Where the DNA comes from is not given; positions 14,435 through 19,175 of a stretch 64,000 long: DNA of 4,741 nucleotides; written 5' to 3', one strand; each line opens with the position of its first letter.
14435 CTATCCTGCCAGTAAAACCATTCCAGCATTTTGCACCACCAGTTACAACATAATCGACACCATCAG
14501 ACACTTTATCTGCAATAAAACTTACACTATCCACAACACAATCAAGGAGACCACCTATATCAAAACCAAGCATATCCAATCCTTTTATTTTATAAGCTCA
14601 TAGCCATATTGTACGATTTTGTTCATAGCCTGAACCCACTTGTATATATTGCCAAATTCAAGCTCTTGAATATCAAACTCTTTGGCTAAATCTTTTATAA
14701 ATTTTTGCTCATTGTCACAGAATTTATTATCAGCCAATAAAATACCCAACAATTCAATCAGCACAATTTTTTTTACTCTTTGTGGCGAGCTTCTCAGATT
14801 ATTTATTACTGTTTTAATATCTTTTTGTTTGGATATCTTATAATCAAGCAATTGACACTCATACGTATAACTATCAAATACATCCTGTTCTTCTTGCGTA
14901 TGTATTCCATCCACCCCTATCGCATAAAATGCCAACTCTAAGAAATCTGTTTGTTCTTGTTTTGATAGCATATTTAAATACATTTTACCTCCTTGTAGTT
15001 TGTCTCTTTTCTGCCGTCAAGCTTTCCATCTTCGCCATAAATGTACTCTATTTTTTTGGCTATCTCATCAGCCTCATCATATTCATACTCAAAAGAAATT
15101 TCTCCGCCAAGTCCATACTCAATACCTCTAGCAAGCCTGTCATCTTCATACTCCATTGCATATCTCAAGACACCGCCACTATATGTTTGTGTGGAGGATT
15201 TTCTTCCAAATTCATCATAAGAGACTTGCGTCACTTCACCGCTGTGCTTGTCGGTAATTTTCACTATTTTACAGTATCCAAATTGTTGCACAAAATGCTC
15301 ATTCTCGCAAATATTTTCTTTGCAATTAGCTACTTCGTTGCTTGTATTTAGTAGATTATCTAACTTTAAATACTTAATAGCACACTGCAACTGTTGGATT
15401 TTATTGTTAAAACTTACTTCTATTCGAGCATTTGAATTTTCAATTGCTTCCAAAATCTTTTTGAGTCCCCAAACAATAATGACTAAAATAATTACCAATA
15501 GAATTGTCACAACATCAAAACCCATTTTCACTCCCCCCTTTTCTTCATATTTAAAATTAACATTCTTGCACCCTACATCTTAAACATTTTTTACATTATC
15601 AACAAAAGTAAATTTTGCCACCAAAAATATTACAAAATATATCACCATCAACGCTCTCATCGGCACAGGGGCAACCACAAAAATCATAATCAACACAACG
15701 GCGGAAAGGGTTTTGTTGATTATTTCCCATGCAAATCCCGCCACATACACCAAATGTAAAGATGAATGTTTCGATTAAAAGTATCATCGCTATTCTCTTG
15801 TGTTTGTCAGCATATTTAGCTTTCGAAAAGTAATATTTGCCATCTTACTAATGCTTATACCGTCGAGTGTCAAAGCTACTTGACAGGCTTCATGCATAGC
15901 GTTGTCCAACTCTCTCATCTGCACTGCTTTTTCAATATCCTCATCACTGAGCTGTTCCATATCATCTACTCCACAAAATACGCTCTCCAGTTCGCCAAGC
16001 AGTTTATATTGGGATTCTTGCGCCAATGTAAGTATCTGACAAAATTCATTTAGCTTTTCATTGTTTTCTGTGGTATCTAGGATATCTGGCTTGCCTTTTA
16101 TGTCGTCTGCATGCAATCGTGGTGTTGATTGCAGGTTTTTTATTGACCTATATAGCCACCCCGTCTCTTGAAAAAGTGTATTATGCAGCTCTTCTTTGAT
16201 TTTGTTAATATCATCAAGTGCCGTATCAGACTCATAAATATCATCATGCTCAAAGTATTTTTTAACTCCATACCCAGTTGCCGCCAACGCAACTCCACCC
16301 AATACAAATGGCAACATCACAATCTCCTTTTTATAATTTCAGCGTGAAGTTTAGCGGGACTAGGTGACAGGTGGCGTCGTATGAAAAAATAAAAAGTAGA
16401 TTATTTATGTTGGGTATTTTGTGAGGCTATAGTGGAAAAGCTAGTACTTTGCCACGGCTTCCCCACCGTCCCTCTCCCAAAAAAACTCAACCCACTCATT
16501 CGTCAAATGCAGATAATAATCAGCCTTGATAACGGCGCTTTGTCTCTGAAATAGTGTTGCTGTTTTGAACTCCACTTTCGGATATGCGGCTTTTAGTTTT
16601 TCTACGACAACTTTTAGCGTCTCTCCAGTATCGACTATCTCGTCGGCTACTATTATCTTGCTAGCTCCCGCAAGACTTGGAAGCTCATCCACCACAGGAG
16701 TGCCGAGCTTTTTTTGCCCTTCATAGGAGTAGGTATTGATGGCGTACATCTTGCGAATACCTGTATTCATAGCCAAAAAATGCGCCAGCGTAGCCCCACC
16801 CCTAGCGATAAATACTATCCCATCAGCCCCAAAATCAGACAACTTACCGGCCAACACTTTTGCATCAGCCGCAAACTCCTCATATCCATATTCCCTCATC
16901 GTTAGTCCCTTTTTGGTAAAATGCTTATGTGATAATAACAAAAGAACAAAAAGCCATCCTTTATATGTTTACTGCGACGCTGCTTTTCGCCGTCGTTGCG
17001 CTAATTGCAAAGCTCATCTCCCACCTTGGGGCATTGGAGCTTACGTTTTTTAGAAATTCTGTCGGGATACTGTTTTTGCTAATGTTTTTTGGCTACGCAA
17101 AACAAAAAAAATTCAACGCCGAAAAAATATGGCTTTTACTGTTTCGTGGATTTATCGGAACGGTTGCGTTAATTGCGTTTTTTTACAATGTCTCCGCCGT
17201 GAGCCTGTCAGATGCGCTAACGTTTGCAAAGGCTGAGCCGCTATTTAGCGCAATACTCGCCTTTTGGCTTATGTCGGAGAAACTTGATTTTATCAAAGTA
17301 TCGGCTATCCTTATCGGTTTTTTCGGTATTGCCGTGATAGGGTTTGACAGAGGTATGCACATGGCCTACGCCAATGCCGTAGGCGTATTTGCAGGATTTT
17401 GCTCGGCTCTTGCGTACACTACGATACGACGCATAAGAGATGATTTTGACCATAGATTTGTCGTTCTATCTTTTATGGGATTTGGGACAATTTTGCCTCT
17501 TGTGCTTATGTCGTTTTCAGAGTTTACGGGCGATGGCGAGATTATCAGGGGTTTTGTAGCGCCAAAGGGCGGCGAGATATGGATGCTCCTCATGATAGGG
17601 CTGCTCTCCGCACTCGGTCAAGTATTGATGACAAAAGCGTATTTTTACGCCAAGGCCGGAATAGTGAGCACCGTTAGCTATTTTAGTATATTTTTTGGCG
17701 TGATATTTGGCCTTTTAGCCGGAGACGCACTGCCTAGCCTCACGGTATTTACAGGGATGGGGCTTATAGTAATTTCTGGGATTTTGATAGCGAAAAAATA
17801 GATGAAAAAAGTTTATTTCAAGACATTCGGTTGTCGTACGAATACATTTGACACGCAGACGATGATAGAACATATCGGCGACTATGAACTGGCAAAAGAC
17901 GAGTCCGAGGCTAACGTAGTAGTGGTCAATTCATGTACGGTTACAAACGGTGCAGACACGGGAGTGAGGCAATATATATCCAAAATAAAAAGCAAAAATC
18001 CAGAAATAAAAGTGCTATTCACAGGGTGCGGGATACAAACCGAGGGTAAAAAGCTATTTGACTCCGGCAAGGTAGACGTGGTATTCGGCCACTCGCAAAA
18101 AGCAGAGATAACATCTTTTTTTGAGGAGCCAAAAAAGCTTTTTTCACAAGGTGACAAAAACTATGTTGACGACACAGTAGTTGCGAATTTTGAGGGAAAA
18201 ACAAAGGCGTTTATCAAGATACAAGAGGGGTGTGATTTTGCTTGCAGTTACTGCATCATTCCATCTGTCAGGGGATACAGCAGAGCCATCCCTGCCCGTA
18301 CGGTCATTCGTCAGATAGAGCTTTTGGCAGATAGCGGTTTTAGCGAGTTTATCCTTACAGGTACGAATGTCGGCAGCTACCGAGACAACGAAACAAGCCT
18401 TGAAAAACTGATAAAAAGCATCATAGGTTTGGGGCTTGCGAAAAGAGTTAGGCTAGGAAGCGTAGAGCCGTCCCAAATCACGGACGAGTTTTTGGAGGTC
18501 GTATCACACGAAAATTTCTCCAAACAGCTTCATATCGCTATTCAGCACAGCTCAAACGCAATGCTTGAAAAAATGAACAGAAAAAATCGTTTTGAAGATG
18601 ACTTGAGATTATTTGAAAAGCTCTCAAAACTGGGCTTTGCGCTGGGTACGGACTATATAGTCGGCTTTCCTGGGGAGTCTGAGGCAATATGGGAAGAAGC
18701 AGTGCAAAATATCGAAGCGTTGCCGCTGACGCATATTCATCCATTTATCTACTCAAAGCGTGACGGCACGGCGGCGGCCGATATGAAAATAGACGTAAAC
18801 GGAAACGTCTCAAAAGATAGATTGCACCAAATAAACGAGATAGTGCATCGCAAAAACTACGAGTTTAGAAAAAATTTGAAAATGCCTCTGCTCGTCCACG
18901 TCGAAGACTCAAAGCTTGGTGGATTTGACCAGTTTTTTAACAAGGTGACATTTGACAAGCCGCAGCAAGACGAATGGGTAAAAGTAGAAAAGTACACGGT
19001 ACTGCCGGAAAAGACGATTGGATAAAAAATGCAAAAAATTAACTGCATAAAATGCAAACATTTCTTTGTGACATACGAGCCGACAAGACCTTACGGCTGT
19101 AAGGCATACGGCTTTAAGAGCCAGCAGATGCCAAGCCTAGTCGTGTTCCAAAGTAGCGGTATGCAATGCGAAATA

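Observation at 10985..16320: Six-gene membrane/TerB/HNH operon plus a WYL regulator: candidate undescribed defence or abortive-infection system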

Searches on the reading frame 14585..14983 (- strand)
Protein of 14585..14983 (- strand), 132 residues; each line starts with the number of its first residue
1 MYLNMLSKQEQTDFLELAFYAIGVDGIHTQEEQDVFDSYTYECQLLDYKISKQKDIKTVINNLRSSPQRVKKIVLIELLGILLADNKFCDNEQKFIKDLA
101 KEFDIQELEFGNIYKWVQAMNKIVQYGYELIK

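Call 3: search_protein_families(library=pfam, proteins=[window:14585-14983:-], max_evalue=1)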
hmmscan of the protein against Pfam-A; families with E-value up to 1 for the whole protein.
window:14585-14983:- (132 aa): 2 families
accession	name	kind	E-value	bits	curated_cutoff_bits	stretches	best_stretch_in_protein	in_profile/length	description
PF05099.18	TerB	-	6.2e-05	23.7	24.4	1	26-112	35-115/118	Tellurite resistance protein TerB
PF20881.2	G1_gp67_C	-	0.065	14.2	27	1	85-125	60-100/100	Phage G1 gp67, C-terminal domain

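Call 4: search_protein_families(library=padloc, proteins=[window:14585-14983:-], max_evalue=1)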
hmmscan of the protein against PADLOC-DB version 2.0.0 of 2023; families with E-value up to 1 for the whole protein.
window:14585-14983:- (132 aa): 1 family
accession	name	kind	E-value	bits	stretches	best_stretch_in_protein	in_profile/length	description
PDLC04415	PDC-M10B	-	0.0026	16.3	1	39-116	16-85/117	-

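Call 5: search_protein_families(library=ncbifam, proteins=[window:14585-14983:-], max_evalue=1)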
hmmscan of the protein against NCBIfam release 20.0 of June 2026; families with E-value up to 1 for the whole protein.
window:14585-14983:- (132 aa): 1 family
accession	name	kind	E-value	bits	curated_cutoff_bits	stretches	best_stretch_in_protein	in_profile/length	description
NF006948.0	PRK09430.1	equivalog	0.039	13.6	162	1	56-123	111-181/267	co-chaperone DjlA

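Call 7: search_protein_families(library=phrogs, proteins=[window:14585-14983:-], max_evalue=0.1)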
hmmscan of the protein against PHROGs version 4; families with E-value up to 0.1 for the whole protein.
window:14585-14983:- (132 aa): 1 family
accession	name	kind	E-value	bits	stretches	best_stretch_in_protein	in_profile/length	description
phrog_1295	-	unknown function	0.013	16.9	1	89-117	41-69/71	-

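Call 91: search_protein_families(library=pfam, alignment_id=A7, max_evalue=0.1)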
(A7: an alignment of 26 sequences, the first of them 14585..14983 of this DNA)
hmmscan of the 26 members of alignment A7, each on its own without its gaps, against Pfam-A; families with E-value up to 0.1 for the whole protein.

A. member 1, window:14585-14983:- (132 aa): 2 families
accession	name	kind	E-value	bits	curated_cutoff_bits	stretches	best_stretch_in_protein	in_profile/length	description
PF05099.18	TerB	-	6.2e-05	23.7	24.4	1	26-112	35-115/118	Tellurite resistance protein TerB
PF20881.2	G1_gp67_C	-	0.065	14.2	27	0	85-125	60-100/100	Phage G1 gp67, C-terminal domain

B. families by the number of members that match (of 26 scanned): 21 families
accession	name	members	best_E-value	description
PF05099.18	TerB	23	2.9e-07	Tellurite resistance protein TerB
PF03735.19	ENT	4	0.012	ENT domain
PF21421.2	ATR1_WY-dom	2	0.021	Avirulence protein ATR1, WY-domain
PF10356.15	RRG7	1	0.00087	Required for respiratory growth protein 7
PF18196.7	Cdh1_DBD_1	1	0.0015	Chromodomain helicase DNA-binding domain 1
PF13045.11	DUF3905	1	0.014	Protein of unknown function (DUF3905)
PF21651.2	DUF6858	1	0.015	Family of unknown function (DUF6858)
PF16567.10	CagD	1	0.015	Pathogenicity island component CagD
PF16494.10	Na_Ca_ex_C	1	0.019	C-terminal extension of sodium/calcium exchanger domain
PF20116.4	DUF6506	1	0.031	Family of unknown function (DUF6506)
PF22306.1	PAV1-137_bromodom-like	1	0.035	PAV1-137, bromodomain-like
PF08951.15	EntA_Immun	1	0.047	Enterocin A Immunity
PF14682.11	SPOB_ab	1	0.053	Sporulation initiation phospho-transferase B, C-terminal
PF25740.1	BNLF2a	1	0.06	EBV TAP inhibitor BNLF2a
PF16146.10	DUF4854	1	0.062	Domain of unknown function (DUF4854)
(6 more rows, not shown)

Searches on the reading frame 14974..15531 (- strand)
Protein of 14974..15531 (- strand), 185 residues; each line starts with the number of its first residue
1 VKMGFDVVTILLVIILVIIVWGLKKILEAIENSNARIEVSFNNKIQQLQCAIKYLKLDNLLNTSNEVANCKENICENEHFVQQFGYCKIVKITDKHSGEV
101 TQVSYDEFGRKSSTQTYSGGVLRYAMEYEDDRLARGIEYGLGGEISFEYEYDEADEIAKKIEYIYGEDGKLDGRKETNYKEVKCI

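Call 3: search_protein_families(library=pfam, proteins=[window:14974-15531:-], max_evalue=1)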
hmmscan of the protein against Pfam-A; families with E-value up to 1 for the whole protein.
window:14974-15531:- (185 aa): 1 family
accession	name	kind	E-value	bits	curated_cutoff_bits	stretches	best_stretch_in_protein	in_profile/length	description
PF05593.20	RHS_repeat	-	0.00021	22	22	1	90-120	8-36/38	RHS Repeat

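Call 4: search_protein_families(library=padloc, proteins=[window:14974-15531:-], max_evalue=1)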
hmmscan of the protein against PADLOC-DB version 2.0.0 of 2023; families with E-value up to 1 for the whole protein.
window:14974-15531:- (185 aa): 1 family
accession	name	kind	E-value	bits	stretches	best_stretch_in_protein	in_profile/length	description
PDLC01948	CARF8--CARF_TM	-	0.0093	13.8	1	13-47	29-63/217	-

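Call 5: search_protein_families(library=ncbifam, proteins=[window:14974-15531:-], max_evalue=1)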
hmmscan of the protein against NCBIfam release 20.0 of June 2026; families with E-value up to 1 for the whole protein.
window:14974-15531:- (185 aa): 4 families
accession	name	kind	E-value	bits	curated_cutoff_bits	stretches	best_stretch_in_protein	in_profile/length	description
TIGR01643.1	YD_repeat_2x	repeat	0.0035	17.8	15.8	1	97-124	14-41/42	YD repeat-containing protein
TIGR02273.1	16S_RimM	equivalog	0.012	15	66.2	0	73-104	89-120/166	ribosome maturation factor RimM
NF047608.1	LIC13292_fam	subfamily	0.12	12.5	200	1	10-85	4-77/166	LIC13292 family transcriptional regulator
TIGR01710.1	typeII_sec_gspG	equivalog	0.13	12.3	88.85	1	4-66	2-63/134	type II secretion system major pseudopilin GspG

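Call 7: search_protein_families(library=phrogs, proteins=[window:14974-15531:-], max_evalue=0.1)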
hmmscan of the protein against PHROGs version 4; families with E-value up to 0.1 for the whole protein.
window:14974-15531:- (185 aa): 4 families
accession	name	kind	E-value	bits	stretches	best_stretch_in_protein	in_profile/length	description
phrog_19178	-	unknown function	0.016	16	1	33-100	64-126/145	-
phrog_1009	-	unknown function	0.019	16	1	8-59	15-64/103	-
phrog_462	-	other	0.053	14.7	1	1-49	5-61/101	lipoprotein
phrog_37669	-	unknown function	0.057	14.3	0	10-51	9-50/74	-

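Call 90: search_protein_families(library=pfam, alignment_id=A6, max_evalue=0.1)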
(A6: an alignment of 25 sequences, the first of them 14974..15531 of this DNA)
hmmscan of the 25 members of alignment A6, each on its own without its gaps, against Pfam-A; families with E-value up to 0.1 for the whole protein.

A. member 1, window:14974-15531:- (185 aa): 1 family
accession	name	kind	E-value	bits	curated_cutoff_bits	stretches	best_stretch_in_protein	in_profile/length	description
PF05593.20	RHS_repeat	-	0.00021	22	22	1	90-120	8-36/38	RHS Repeat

B. families by the number of members that match (of 25 scanned): 52 families (the first 25 are shown)
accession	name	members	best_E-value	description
PF01442.23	Apolipoprotein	8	6.8e-11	Apolipoprotein A1/A4/E domain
PF05593.20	RHS_repeat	2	0.00021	RHS Repeat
PF09177.16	STX6_10_61_N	2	0.0015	Syntaxin 6/10/61, N-terminal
PF07661.19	MORN_2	2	0.0054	MORN repeat variant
PF04513.17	Baculo_PEP_C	2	0.011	Baculovirus polyhedron envelope protein, PEP, C terminus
PF02601.20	Exonuc_VII_L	2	0.026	Exonuclease VII, large subunit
PF03036.21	Perilipin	1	0.0015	Perilipin family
PF15083.11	Colipase-like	1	0.0017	Colipase-like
PF22309.2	HK-GC-Chemotax_sensor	1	0.0035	HK/GC/Chemotaxis protein-like, sensor domain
PF03932.20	CutC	1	0.0041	CutC family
PF11316.14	Rhamno_transf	1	0.0046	Putative rhamnosyl transferase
PF07288.16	RpoY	1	0.0069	RNA polymerase epsilon subunit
PF03938.19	OmpH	1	0.007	Outer membrane protein (OmpH-like)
PF24030.1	DUF7341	1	0.0077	Domain of unknown function (DUF7341)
PF06705.16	SF-assemblin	1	0.011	SF-assemblin/beta giardin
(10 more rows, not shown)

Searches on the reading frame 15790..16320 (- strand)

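Call 3: search_protein_families(library=pfam, proteins=[window:15790-16320:-], max_evalue=1)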
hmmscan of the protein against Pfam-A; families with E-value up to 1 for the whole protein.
window:15790-16320:- (176 aa): 2 families
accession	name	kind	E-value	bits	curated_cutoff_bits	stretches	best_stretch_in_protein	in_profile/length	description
PF23231.1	HAT_Syf1_CNRKL1_C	-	0.053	12.7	27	1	85-137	20-71/397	Pre-mRNA-splicing factor Syf1/CRNKL1 C-terminal HAT repeat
PF07361.16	Cytochrom_B562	-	0.054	14.6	30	0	82-144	21-86/102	Cytochrome b562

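Call 4: search_protein_families(library=padloc, proteins=[window:15790-16320:-], max_evalue=1)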
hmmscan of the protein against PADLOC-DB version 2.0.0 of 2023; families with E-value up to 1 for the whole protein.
window:15790-16320:- (176 aa): 0 families

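Call 5: search_protein_families(library=ncbifam, proteins=[window:15790-16320:-], max_evalue=1)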
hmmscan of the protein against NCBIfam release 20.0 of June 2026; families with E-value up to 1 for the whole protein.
window:15790-16320:- (176 aa): 0 families

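Call 7: search_protein_families(library=phrogs, proteins=[window:15790-16320:-], max_evalue=0.1)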
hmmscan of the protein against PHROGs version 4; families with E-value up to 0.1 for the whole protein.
window:15790-16320:- (176 aa): 1 family
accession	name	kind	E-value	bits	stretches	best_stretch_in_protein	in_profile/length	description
phrog_686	-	DNA, RNA and nucleotide metabolism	0.095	14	0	119-161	14-55/76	HTH DNA binding protein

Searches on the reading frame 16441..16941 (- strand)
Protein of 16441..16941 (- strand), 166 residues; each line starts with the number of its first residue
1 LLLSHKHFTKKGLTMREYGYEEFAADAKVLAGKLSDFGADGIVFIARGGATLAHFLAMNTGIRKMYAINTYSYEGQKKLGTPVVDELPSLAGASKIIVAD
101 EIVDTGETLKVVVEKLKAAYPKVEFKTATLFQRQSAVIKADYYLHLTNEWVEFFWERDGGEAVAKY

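Call 70: search_protein_families(library=pfam, proteins=[window:16441-16941:-], max_evalue=0.01)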
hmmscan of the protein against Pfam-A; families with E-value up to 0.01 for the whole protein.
window:16441-16941:- (166 aa): 2 families
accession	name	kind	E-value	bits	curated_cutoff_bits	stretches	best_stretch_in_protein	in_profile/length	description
PF00156.33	Pribosyltran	-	1e-12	48.1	26.3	1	38-155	29-151/158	Phosphoribosyl transferase domain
PF14681.12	UPRTase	-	0.0013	18.7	27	1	41-126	69-154/206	Uracil phosphoribosyltransferase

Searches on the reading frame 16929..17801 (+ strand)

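Call 70: search_protein_families(library=pfam, proteins=[window:16929-17801:+], max_evalue=0.01)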
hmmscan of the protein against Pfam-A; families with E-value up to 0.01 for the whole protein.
window:16929-17801:+ (290 aa): 3 families
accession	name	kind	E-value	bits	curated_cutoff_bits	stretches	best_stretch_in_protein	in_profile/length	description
PF00892.27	EamA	-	1.8e-24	87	28.2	2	8-138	2-134/135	EamA-like transporter family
PF03151.22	TPT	-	8.4e-05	22.5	30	1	40-140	39-138/291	Triose-phosphate Transporter family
PF06800.18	Sugar_transport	-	0.0031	17.4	26.3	1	7-134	145-270/280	Sugar transport protein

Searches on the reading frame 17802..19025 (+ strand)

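Call 70: search_protein_families(library=pfam, proteins=[window:17802-19025:+], max_evalue=0.01)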
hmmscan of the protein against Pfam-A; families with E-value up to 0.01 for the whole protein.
window:17802-19025:+ (407 aa): 2 families
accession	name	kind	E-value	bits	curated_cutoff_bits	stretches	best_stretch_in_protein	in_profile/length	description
PF00919.26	UPF0004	-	1.8e-23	82.8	27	1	3-96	1-98/98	Uncharacterized protein family UPF0004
PF04055.27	Radical_SAM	-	1.2e-21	78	29.5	1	138-302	1-164/166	Radical SAM superfamily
